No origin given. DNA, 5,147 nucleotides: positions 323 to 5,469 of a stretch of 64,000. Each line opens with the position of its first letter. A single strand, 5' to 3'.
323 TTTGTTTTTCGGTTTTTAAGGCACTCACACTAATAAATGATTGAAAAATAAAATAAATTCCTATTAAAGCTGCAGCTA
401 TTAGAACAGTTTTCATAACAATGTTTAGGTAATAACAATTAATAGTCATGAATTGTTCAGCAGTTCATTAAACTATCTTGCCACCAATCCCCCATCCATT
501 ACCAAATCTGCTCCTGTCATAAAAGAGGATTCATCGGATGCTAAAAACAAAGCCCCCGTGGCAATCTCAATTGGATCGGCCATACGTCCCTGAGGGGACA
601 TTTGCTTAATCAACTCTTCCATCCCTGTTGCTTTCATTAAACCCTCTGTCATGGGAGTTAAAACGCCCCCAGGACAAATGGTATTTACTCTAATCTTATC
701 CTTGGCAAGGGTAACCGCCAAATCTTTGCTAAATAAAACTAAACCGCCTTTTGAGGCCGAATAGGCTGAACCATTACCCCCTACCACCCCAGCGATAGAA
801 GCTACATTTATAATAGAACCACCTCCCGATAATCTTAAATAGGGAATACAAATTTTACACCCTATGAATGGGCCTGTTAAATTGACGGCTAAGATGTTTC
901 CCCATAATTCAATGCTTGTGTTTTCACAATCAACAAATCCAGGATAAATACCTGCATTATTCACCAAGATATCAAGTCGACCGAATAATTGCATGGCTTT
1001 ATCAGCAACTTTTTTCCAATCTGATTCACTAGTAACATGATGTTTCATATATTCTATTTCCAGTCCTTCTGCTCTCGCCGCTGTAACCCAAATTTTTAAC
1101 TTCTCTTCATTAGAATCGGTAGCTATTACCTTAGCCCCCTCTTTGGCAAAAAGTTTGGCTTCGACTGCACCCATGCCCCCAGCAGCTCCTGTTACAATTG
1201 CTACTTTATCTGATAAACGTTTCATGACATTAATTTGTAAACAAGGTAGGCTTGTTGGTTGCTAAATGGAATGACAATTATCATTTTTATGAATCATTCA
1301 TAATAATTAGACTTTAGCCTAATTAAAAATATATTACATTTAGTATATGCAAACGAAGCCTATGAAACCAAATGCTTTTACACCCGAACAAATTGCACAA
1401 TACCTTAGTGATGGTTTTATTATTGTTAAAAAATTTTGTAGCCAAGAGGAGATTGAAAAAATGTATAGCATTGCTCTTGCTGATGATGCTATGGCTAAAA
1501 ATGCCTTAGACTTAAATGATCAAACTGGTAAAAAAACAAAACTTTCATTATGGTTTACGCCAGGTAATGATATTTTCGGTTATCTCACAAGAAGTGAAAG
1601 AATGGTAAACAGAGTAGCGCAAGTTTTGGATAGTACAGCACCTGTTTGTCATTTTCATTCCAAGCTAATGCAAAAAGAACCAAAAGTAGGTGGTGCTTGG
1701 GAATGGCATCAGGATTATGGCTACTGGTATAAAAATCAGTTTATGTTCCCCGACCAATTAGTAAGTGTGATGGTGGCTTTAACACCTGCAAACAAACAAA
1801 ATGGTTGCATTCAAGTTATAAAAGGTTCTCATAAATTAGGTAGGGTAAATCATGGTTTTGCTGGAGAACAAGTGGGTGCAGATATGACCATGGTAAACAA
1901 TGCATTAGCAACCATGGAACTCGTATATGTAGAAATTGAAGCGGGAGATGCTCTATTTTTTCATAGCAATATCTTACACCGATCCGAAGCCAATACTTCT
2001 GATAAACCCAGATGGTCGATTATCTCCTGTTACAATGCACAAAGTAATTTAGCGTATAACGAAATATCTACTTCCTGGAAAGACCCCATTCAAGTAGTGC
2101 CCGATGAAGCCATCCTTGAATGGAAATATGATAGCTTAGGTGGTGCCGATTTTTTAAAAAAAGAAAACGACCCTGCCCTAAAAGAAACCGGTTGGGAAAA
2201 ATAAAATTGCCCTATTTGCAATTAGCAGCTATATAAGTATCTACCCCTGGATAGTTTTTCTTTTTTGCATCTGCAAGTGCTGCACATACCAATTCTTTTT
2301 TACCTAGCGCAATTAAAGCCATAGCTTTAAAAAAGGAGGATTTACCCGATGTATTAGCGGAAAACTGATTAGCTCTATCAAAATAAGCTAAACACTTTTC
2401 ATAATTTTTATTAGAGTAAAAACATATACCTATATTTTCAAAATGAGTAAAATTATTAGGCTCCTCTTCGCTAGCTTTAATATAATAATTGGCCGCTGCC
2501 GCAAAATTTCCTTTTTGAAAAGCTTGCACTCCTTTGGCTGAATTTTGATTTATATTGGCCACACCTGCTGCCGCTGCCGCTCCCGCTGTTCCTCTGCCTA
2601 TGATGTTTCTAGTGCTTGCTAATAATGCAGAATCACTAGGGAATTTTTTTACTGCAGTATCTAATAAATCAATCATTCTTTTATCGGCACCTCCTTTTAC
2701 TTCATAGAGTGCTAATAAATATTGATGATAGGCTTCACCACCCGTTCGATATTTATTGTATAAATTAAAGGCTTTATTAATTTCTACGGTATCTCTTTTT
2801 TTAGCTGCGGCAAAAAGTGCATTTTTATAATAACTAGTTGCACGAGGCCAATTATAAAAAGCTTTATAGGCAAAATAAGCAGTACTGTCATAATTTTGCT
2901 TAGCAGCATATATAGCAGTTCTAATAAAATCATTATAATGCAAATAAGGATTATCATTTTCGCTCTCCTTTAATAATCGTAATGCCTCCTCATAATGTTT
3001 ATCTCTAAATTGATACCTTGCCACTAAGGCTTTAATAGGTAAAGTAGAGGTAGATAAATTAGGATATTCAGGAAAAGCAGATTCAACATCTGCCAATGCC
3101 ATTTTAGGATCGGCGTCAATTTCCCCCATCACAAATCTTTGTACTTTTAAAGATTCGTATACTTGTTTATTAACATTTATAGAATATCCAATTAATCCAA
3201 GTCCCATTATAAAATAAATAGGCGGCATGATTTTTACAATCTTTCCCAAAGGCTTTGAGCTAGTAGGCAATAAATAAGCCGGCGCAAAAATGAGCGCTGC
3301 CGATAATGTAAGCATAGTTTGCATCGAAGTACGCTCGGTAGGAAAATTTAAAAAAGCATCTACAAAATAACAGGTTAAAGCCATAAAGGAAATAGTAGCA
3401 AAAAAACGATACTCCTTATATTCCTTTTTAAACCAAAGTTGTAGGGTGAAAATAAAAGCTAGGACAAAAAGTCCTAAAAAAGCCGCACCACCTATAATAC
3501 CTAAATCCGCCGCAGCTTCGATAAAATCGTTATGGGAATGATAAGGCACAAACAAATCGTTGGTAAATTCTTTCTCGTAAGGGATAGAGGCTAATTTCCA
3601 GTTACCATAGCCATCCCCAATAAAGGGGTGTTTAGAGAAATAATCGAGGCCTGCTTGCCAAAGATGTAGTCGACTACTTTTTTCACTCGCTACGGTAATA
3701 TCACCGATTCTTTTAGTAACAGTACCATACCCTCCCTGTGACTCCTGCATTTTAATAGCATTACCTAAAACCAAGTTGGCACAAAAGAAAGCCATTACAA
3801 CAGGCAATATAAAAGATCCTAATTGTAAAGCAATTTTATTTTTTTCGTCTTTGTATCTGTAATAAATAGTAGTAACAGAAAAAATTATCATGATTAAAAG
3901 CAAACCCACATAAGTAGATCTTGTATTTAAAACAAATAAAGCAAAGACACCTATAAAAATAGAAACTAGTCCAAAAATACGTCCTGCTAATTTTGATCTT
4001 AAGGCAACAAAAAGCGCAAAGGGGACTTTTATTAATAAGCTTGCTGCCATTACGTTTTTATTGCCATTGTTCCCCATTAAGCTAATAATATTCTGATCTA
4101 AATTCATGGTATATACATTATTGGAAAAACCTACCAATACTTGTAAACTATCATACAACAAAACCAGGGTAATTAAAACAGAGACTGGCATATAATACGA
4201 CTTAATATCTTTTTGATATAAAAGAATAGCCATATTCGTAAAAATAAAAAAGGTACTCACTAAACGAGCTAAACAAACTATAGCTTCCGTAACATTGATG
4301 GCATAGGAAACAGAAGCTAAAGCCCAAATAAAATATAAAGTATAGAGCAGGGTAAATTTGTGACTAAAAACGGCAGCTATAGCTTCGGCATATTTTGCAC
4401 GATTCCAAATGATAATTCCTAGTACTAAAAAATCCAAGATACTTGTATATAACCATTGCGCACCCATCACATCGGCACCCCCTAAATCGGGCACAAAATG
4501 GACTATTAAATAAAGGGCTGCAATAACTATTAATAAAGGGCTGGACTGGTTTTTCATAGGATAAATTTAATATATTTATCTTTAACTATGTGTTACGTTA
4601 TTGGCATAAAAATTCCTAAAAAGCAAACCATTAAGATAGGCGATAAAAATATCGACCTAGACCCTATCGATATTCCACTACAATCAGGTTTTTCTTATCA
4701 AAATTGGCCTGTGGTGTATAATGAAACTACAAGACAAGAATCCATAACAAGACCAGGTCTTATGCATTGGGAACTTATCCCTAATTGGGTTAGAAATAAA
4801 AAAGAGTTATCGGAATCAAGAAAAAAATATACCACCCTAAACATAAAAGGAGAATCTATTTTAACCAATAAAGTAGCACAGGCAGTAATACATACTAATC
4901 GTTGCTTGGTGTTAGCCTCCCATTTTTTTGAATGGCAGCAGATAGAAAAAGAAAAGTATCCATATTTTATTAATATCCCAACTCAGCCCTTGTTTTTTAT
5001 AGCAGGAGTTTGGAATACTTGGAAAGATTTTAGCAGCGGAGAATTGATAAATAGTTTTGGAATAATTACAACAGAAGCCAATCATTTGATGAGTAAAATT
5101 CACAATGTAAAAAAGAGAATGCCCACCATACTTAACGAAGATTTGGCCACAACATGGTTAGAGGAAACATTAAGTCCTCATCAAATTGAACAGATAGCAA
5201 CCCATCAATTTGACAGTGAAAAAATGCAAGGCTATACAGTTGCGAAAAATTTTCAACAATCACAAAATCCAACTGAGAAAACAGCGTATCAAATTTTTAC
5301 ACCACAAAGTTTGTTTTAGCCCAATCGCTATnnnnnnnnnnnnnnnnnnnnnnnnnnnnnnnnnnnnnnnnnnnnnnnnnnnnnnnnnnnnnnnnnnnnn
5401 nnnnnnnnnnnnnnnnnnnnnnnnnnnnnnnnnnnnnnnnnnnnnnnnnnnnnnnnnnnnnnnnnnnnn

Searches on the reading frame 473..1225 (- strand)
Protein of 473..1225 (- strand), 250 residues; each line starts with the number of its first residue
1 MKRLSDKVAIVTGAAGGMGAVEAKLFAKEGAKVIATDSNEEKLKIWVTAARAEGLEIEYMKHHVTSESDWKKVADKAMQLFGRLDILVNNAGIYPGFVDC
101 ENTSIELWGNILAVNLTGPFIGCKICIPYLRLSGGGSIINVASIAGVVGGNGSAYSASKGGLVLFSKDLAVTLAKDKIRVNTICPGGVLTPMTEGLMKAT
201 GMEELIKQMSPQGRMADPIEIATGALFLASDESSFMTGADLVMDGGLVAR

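Call 11: search_protein_families(library=pfam, proteins=[window:473-1225:-])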
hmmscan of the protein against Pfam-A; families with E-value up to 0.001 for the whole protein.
window:473-1225:- (250 aa): 3 families
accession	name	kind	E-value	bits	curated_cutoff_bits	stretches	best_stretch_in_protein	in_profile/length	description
PF13561.12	adh_short_C2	-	1.4e-60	205.3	27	1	13-247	1-235/236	Enoyl-(Acyl carrier protein) reductase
PF00106.31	adh_short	-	4.2e-53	180.2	26.6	1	7-196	1-190/195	short chain dehydrogenase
PF08659.16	KR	-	2.9e-07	31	22.6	1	10-153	4-146/180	KR domain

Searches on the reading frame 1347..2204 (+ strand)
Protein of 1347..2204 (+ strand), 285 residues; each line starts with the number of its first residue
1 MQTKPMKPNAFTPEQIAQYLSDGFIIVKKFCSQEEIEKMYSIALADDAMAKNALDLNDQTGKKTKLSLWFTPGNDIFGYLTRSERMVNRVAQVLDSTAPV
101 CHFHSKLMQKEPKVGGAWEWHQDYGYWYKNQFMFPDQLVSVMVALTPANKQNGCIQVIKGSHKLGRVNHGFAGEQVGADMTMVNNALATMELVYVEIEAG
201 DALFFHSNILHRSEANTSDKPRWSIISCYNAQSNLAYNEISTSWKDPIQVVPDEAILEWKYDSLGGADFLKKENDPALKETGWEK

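Call 11: search_protein_families(library=pfam, proteins=[window:1347-2204:+])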
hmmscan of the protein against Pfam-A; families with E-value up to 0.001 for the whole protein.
window:1347-2204:+ (285 aa): 2 families
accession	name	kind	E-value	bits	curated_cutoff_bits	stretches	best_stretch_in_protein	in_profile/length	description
PF05721.19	PhyH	-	2e-38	133.2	22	1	20-222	2-211/213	Phytanoyl-CoA dioxygenase (PhyH)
PF13759.12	2OG-FeII_Oxy_5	-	3.5e-05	24.6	27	1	176-225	49-98/101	Putative 2OG-Fe(II) oxygenase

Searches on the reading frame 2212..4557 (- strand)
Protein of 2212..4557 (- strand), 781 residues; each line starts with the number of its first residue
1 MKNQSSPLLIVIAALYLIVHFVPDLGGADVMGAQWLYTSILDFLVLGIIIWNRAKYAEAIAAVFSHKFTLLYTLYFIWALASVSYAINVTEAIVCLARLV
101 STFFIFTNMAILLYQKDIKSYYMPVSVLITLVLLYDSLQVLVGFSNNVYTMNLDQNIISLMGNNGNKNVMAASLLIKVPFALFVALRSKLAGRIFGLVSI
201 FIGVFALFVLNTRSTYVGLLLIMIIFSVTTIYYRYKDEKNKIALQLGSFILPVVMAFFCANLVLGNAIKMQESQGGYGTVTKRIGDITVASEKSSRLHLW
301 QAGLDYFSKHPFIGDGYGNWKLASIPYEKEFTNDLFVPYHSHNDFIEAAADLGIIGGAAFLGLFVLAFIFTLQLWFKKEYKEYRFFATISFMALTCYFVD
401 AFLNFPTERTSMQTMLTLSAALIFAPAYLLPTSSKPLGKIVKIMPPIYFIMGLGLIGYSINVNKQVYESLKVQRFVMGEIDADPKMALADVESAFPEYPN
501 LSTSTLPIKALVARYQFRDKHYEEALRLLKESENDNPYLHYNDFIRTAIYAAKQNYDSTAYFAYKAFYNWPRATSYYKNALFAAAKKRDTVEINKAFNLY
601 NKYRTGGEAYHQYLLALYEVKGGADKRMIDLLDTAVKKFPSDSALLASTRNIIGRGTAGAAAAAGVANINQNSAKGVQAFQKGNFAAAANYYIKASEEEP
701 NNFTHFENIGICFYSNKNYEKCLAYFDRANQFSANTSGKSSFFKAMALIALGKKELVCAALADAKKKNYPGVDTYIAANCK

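Call 11: search_protein_families(library=pfam, proteins=[window:2212-4557:-])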
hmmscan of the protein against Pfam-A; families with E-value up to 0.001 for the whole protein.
window:2212-4557:- (781 aa): 5 families
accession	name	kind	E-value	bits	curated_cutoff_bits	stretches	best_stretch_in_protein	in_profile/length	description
PF04932.20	Wzy_C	-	1.3e-19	70.9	31.7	1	199-361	2-149/149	O-Antigen ligase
PF00515.34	TPR_1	-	1.6e-05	25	27.8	0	708-729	6-27/34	Tetratricopeptide repeat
PF13432.12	TPR_16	-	3.1e-05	24.7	32.7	1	678-729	6-57/65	Tetratricopeptide repeat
PF07719.23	TPR_2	-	6.7e-05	23.2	27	0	708-729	6-27/34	Tetratricopeptide repeat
PF13424.12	TPR_12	-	8.4e-05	23.1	30.1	0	707-752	7-52/77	Tetratricopeptide repeat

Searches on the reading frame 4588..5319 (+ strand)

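Call 11: search_protein_families(library=pfam, proteins=[window:4588-5319:+])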
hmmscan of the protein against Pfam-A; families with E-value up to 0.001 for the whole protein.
window:4588-5319:+ (243 aa): 1 family
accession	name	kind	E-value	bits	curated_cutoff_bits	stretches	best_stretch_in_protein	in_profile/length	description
PF02586.19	SRAP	-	2.7e-39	135.4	27.1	1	38-221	39-210/214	SOS response associated peptidase (SRAP)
